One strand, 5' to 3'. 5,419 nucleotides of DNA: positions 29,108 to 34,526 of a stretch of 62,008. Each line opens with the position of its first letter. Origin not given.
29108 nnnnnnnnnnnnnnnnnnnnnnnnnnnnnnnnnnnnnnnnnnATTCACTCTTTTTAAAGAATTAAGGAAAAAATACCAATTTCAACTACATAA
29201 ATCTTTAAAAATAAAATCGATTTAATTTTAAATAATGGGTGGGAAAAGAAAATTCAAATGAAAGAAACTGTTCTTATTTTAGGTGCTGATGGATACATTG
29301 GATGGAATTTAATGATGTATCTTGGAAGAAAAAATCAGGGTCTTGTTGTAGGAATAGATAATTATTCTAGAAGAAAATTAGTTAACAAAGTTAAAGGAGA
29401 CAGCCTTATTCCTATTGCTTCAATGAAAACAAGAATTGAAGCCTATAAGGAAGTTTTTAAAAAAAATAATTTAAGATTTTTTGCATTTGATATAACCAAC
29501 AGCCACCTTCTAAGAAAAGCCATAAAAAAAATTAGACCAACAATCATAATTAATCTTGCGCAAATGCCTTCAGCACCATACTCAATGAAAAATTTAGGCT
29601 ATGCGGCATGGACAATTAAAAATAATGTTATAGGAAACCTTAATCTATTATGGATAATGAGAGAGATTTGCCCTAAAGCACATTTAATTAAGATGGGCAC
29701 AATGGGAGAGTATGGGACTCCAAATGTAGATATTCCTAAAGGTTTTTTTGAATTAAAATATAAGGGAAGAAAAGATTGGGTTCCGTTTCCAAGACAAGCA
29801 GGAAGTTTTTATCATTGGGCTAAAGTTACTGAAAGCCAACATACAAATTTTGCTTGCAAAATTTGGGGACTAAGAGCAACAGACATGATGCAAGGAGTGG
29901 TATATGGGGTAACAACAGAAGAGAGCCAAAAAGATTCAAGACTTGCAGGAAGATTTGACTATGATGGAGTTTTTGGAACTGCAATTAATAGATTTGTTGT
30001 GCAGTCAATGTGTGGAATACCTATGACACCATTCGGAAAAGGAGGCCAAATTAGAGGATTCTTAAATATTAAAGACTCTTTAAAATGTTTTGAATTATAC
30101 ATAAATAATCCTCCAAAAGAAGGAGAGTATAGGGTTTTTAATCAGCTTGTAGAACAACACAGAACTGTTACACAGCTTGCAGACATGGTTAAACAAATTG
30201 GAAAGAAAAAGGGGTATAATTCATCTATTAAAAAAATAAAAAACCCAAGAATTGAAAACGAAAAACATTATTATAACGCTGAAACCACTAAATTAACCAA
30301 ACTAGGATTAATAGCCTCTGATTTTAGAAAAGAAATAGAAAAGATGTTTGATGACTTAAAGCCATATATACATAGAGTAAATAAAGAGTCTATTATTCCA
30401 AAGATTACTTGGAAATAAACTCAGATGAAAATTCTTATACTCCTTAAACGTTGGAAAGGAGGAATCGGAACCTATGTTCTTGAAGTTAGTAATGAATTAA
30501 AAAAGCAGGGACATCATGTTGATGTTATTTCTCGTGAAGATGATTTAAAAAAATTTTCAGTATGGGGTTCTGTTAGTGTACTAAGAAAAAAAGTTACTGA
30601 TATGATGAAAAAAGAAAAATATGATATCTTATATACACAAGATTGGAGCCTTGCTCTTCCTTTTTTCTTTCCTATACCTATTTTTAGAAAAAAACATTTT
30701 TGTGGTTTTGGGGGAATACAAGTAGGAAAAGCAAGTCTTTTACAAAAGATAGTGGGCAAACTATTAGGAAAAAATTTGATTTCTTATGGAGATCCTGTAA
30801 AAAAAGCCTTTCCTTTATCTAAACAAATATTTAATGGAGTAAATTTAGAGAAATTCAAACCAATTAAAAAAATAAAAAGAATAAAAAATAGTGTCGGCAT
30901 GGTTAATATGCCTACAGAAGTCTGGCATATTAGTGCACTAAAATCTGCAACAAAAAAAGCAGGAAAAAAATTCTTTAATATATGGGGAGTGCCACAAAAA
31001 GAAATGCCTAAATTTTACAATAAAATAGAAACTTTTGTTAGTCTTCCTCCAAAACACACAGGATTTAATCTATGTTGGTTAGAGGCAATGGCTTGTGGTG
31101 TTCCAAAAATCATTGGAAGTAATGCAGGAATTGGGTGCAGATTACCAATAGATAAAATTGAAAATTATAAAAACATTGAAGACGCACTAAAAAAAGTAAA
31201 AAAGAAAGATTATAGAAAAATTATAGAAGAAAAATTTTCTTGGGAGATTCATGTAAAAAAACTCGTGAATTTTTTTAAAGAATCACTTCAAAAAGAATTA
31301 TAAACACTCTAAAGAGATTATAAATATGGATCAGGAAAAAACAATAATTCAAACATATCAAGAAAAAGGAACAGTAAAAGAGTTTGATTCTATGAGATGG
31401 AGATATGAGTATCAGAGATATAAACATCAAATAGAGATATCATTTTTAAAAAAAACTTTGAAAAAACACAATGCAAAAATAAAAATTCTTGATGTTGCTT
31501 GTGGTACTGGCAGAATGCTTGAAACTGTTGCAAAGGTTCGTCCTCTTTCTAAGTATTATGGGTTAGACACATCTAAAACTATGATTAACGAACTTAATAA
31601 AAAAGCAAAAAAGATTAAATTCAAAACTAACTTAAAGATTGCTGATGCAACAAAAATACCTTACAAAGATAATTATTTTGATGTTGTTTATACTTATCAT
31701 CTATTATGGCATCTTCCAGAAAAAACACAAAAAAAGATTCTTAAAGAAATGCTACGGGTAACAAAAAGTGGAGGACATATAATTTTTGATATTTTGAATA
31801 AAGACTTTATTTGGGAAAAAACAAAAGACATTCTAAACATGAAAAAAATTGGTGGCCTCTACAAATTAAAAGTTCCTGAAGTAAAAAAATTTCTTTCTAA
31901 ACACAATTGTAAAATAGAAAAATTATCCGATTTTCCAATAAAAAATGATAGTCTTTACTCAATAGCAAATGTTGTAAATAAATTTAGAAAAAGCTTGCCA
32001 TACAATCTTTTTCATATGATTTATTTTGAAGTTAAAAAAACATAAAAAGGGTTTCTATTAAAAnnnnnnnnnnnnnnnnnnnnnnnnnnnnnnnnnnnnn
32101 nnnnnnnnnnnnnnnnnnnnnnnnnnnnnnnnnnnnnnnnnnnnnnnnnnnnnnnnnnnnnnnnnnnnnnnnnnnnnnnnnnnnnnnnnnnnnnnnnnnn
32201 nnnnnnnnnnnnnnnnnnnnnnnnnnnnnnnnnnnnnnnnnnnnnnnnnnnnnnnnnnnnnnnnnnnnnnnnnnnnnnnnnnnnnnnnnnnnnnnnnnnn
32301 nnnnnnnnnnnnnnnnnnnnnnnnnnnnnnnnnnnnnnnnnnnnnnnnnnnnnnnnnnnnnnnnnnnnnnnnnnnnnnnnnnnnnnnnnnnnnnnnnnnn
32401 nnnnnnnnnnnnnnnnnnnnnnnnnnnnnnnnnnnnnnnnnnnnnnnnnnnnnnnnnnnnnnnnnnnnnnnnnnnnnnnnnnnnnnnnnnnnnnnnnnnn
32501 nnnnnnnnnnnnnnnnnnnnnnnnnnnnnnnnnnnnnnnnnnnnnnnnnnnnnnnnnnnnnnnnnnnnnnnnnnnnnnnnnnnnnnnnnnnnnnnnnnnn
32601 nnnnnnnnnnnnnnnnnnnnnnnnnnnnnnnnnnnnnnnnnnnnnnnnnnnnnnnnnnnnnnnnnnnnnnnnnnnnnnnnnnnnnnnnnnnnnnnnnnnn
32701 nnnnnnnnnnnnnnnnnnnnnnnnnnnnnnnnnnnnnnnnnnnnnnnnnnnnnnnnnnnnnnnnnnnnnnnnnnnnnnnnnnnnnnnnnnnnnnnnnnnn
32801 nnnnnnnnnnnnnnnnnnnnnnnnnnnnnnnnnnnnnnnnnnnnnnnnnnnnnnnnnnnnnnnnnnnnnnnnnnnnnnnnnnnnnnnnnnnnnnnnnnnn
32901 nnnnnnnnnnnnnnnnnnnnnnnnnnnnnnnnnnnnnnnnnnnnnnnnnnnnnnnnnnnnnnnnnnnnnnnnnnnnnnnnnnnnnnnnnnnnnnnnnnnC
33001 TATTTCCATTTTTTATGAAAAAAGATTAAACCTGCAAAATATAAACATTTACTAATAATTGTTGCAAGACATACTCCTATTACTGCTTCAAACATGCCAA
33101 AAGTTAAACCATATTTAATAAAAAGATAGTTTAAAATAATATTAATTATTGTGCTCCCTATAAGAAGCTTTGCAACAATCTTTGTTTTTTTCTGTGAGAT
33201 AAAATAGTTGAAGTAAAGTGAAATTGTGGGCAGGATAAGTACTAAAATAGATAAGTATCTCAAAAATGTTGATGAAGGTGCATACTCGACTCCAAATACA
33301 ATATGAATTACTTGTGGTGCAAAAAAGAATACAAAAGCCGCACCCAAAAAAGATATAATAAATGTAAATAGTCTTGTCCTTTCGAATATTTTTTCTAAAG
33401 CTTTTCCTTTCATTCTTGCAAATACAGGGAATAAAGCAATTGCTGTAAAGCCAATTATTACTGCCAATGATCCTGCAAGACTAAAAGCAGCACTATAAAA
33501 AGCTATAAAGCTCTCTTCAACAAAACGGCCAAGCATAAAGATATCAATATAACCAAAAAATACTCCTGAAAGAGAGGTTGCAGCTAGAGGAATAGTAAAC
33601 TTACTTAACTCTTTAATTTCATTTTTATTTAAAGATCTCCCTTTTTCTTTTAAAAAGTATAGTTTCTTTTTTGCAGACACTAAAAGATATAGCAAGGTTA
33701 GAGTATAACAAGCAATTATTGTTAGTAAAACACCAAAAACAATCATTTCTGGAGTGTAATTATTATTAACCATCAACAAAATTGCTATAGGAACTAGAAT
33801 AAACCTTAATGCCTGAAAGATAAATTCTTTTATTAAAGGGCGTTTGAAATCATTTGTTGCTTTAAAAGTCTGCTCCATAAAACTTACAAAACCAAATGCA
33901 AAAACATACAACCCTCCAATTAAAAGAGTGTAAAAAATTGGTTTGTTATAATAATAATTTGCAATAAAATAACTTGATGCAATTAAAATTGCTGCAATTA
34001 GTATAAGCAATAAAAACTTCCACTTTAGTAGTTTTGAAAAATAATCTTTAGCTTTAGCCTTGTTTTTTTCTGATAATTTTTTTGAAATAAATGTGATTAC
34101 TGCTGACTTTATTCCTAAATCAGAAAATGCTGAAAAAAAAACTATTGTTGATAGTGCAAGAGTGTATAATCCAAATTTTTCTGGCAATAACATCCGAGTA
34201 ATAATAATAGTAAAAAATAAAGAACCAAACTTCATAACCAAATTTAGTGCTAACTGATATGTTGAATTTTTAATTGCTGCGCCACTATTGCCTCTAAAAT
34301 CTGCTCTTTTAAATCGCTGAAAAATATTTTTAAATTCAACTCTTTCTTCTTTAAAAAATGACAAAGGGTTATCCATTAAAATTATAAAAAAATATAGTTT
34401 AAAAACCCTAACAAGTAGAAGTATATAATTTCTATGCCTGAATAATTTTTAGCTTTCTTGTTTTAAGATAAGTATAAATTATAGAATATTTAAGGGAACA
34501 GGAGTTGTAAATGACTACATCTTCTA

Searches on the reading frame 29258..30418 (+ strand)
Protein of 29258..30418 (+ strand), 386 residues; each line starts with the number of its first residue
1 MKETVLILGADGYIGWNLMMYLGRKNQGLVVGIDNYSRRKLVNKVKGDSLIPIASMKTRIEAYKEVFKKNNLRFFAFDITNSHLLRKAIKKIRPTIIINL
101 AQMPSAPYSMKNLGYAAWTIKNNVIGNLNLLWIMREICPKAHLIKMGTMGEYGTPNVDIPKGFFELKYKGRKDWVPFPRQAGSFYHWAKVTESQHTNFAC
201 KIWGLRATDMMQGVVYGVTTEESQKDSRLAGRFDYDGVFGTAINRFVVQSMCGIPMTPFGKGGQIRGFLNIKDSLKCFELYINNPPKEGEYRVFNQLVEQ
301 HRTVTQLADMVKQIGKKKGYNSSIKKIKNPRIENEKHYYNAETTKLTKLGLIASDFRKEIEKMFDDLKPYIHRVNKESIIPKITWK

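Call 8: search_protein_families(library=pfam, proteins=[window:29258-30418:+], max_evalue=0.001)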
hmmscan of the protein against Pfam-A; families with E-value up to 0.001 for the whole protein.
window:29258-30418:+ (386 aa): 2 families
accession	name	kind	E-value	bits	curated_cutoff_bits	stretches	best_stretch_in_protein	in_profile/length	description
PF01370.27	Epimerase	-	2.7e-19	70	20.9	1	5-295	1-238/240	NAD dependent epimerase/dehydratase family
PF16363.11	GDP_Man_Dehyd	-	5.5e-16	59.4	27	1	6-335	1-294/332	GDP-mannose 4,6 dehydratase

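Call 11: search_protein_families(library=ncbifam, proteins=[window:29258-30418:+], max_evalue=0.001)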
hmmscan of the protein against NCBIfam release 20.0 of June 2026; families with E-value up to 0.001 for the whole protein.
window:29258-30418:+ (386 aa): 9 families
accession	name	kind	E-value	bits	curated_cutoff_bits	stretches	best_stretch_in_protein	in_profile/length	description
NF041015.1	UDPsulfquin_syn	equivalog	7.3e-142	472.9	575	1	5-386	3-384/384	UDP-sulfoquinovose synthase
TIGR01181.1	dTDP_gluc_dehyt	equivalog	7.1e-11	41.8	365.1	1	57-154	37-131/321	dTDP-glucose 4,6-dehydratase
TIGR02197.1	heptose_epim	equivalog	9.9e-07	28.2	274.6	0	259-350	207-294/316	ADP-glyceromanno-heptose 6-epimerase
TIGR02622.1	CDP_4_6_dhtase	equivalog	6.2e-06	25.6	278.45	1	44-152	30-133/352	CDP-glucose 4,6-dehydratase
TIGR01179.1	galE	equivalog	1.6e-05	23.9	262.3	1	5-155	2-128/332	UDP-glucose 4-epimerase GalE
NF007490.0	PRK10084.1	subfamily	9.1e-05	21.6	649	0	48-136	26-113/361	dTDP-glucose 4,6-dehydratase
TIGR01472.1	gmd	equivalog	0.00023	20.5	415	1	60-144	42-124/342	GDP-mannose 4,6-dehydratase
NF008872.0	PRK11908.1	equivalog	0.0003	19.9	294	0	247-341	202-298/349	bifunctional UDP-4-keto-pentose/UDP-xylose synthase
TIGR04180.1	EDH_00030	hypoth_equivalog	0.00039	19.6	475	0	68-155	47-128/297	NAD-dependent 4,6-dehydratase LegB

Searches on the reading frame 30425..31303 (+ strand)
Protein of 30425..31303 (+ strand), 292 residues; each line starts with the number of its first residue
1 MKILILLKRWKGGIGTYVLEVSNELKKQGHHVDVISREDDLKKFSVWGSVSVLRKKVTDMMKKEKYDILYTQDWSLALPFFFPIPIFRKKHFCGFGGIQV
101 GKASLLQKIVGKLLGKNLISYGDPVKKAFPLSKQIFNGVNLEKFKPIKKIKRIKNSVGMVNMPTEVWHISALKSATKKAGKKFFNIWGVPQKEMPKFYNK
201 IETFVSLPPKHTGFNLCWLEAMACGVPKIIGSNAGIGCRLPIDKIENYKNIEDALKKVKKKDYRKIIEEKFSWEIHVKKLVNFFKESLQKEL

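Call 8: search_protein_families(library=pfam, proteins=[window:30425-31303:+], max_evalue=0.001)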
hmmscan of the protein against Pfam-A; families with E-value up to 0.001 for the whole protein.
window:30425-31303:+ (292 aa): 4 families
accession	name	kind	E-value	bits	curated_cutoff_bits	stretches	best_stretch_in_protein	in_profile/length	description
PF13439.12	Glyco_transf_4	-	1.5e-07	32.1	28.5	1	12-78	2-85/170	Glycosyltransferase Family 4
PF00534.26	Glycos_transf_1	-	3.7e-05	23.8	26.4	1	177-234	69-125/172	Glycosyl transferases group 1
PF13579.12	Glyco_trans_4_4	-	4.3e-05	24.3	29.7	1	12-54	1-44/158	Glycosyl transferase 4-like domain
PF13692.12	Glyco_trans_1_4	-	5.9e-05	23.8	27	1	182-235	60-110/142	Glycosyl transferases group 1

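Call 76: search_protein_families(library=ncbifam, proteins=[window:30425-31303:+], max_evalue=0.00001)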
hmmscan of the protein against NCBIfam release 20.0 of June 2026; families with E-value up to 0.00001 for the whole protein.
window:30425-31303:+ (292 aa): 2 families
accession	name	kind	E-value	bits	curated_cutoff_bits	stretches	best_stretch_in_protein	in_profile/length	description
TIGR03088.1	stp2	hypoth_equivalog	2.2e-06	26.9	409.05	0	177-285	249-371/374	TIGR03088 family PEP-CTERM/XrtA system glycosyltransferase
TIGR04047.1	MSMEG_0565_glyc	hypoth_equivalog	3e-06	26.5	259.85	0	188-235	264-310/373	MSMEG_0565 family glycosyltransferase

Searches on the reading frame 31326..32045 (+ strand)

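Call 8: search_protein_families(library=pfam, proteins=[window:31326-32045:+], max_evalue=0.001)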
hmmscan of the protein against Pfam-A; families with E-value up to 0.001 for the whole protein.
window:31326-32045:+ (239 aa): 12 families
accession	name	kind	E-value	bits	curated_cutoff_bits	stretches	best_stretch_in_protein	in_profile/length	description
PF08241.18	Methyltransf_11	-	8.1e-23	81.3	21.2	1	55-154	1-95/95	Methyltransferase domain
PF13649.12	Methyltransf_25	-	6.3e-22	78.5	27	1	54-150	1-97/97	Methyltransferase domain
PF13847.12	Methyltransf_31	-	7.4e-20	71.6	27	1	50-167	3-123/145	Methyltransferase domain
PF08242.18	Methyltransf_12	-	1.3e-13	51.9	30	1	55-152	1-98/98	Methyltransferase domain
PF13489.12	Methyltransf_23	-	1.9e-13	50.9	27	1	38-165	10-127/164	Methyltransferase domain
PF01209.24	Ubie_methyltran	-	7.4e-13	48.8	20.1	1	34-153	32-150/233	ubiE/COQ5 methyltransferase family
PF03291.22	mRNA_G-N7_MeTrfase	-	1.2e-06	28.3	26.6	1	30-185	38-212/315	mRNA (guanine-N(7))-methyltransferase domain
PF07021.18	MetW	-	5.5e-06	26.6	21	1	52-148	15-104/193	Methionine biosynthesis protein MetW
PF02390.23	Methyltransf_4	-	3.4e-05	23.8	24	1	53-106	4-56/173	Putative methyltransferase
PF13679.12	Methyltransf_32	-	5.2e-05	23.7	27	1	40-111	12-90/143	Methyltransferase domain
PF05175.20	MTS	-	0.00016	21.8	23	1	40-123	22-104/170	Methyltransferase small domain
PF01739.24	CheR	-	0.00043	20.2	27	0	105-153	124-172/195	CheR methyltransferase, SAM binding domain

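Call 76: search_protein_families(library=ncbifam, proteins=[window:31326-32045:+], max_evalue=0.00001)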
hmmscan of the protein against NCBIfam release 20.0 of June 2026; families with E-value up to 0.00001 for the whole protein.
window:31326-32045:+ (239 aa): 34 families (the best 25 are shown)
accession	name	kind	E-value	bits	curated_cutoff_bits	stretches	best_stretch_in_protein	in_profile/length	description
TIGR01934.1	MenG_MenH_UbiE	subfamily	4.7e-18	65.3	158.35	1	49-160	38-148/223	ubiquinone/menaquinone biosynthesis methyltransferase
NF001244.0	PRK00216.1-5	equivalog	4.4e-16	58.9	216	1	44-157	44-157/236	bifunctional demethylmenaquinone methyltransferase/2-methoxy-6-polyprenyl-1,4-benzoquinol methylase UbiE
NF001243.0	PRK00216.1-4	equivalog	1.2e-14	54.3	235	1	18-153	18-150/237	demethylmenaquinone methyltransferase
NF038261.1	rhodoquin_RquA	equivalog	1.4e-14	54.3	175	1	42-154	41-153/218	rhodoquinone biosynthesis methyltransferase RquA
TIGR02752.1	MenG_heptapren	equivalog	1.8e-14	53.9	419.85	1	17-153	15-148/231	demethylmenaquinone methyltransferase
TIGR01983.1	UbiG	equivalog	7.5e-14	51.6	102.95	1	29-162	34-159/228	bifunctional 2-polyprenyl-6-hydroxyphenol methylase/3-demethylubiquinol 3-O-methyltransferase UbiG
TIGR02072.1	BioC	equivalog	1.2e-13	51.5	184.95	1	39-197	22-173/244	malonyl-ACP O-methyltransferase BioC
NF040539.1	AST_met_ArsM_2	exception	6e-13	49.2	240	1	46-154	52-163/262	putative arsinothricin biosynthesis methyltransferase ArsM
NF043040.1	corrin_prot_MT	hypoth_equivalog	4.2e-12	45.9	180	1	49-153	38-146/216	corrinoid protein-associated methyltransferase CpaM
NF001241.0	PRK00216.1-2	equivalog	3.5e-11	43.2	327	1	49-154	50-147/231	demethylmenaquinone methyltransferase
NF045667.1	MTase_DVU1556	equivalog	3.9e-11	42.8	155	1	49-159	21-125/213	DVU_1556 family methyltransferase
NF001240.0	PRK00216.1-1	equivalog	7.8e-11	41.5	378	1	51-159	64-173/251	bifunctional demethylmenaquinone methyltransferase/2-methoxy-6-polyprenyl-1,4-benzoquinol methylase UbiE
NF045882.1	PLipidMtase_Leg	equivalog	1e-10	41.8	390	1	46-154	38-143/207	phospholipid N-methyltransferase PmtA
NF041255.1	mycofact_MftM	equivalog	1.6e-10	40.8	200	1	79-147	166-234/289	mycofactocin oligosaccharide methyltransferase MftM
NF045649.1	2X_seleno_MduS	exception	6e-10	38.6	380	1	45-158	34-151/338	methyltransferase domain-containing selenoprotein MduS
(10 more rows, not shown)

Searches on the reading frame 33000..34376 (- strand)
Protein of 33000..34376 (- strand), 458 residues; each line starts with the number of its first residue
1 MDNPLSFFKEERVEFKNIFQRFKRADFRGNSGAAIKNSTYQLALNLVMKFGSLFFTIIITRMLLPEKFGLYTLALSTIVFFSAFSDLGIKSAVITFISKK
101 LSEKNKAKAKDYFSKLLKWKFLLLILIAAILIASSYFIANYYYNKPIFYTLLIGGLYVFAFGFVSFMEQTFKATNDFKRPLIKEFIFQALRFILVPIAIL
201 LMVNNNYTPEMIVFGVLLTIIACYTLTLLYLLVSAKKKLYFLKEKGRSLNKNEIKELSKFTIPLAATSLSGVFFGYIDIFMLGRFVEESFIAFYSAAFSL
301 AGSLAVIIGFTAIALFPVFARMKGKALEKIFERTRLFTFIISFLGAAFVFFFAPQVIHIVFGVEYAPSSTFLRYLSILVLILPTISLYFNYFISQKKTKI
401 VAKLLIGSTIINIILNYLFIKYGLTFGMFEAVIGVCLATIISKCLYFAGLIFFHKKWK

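Call 8: search_protein_families(library=pfam, proteins=[window:33000-34376:-], max_evalue=0.001)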
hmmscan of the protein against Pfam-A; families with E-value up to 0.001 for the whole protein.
window:33000-34376:- (458 aa): 3 families
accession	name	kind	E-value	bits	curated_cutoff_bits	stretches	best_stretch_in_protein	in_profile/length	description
PF01943.22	Polysacc_synt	-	2.5e-28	99.7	28.2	1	36-322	3-273/274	Polysaccharide biosynthesis protein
PF13440.11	Polysacc_synt_3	-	1.2e-22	81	23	1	58-368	1-291/293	Polysaccharide biosynthesis protein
PF01554.23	MatE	-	6e-12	46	24.9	2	263-418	1-161/161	MatE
